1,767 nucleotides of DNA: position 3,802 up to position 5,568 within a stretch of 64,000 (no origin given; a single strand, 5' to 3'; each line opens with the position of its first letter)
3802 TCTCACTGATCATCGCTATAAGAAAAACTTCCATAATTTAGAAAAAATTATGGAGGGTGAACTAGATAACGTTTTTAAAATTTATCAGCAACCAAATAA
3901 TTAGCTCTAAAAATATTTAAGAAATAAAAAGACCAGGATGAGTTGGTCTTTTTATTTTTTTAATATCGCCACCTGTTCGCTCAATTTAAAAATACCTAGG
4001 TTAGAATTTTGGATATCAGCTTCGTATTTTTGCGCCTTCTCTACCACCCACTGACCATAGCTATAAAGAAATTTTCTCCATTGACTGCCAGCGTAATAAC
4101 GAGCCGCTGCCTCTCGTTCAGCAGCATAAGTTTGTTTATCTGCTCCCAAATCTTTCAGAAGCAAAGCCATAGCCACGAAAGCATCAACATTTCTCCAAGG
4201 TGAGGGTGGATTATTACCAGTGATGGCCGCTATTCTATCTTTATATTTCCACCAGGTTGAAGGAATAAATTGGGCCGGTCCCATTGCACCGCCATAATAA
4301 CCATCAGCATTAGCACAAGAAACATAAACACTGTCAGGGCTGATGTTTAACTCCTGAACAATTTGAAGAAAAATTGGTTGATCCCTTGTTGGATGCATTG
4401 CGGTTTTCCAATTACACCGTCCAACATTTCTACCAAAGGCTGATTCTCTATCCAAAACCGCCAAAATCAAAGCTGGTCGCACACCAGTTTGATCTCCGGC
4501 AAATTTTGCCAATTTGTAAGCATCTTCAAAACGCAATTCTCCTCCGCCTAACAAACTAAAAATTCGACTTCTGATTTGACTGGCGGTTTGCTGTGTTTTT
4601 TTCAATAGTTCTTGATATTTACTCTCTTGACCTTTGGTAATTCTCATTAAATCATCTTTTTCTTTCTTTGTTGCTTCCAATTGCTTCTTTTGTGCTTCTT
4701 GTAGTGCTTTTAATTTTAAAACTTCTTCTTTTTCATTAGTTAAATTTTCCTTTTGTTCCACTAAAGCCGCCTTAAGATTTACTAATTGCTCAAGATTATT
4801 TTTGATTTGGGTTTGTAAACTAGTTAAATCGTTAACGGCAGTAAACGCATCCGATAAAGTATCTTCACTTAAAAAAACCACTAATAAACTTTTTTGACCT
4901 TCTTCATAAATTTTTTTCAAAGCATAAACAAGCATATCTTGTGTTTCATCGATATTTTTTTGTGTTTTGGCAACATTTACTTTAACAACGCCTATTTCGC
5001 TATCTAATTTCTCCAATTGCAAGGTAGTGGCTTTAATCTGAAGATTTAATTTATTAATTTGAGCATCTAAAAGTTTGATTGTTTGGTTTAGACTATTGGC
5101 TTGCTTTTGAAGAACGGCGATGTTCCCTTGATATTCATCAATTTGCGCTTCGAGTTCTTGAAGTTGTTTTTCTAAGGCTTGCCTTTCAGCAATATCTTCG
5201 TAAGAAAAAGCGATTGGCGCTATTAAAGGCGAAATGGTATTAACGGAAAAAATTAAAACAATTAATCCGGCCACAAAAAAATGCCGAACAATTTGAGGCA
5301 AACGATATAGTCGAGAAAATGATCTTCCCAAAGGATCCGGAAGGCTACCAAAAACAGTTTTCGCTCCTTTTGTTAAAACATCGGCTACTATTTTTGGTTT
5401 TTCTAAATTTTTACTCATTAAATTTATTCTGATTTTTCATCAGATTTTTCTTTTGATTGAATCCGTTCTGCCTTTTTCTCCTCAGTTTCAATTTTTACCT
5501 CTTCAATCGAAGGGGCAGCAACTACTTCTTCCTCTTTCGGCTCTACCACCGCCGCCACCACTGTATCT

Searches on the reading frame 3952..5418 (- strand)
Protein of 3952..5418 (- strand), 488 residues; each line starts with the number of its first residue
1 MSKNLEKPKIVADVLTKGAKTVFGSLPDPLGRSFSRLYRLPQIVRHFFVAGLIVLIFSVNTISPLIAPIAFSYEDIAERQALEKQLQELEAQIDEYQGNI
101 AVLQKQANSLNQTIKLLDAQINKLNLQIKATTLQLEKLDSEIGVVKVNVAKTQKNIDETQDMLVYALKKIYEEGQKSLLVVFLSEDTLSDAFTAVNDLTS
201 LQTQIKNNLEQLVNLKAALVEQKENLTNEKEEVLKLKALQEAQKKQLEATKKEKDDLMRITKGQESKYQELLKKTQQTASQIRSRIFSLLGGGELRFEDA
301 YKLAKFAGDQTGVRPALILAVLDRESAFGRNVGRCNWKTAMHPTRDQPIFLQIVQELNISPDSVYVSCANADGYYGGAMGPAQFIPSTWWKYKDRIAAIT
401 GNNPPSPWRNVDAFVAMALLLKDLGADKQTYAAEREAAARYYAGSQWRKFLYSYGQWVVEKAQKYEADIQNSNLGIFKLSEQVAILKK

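Call 42: search_protein_families(library=pfam, proteins=[window:3952-5418:-], max_evalue=0.0001)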
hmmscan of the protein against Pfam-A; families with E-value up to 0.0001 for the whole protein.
window:3952-5418:- (488 aa): 1 family
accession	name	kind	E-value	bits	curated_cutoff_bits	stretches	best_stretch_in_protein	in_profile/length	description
PF13406.11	SLT_2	-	2.4e-10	40.6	24.3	1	292-438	65-214/292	Transglycosylase SLT domain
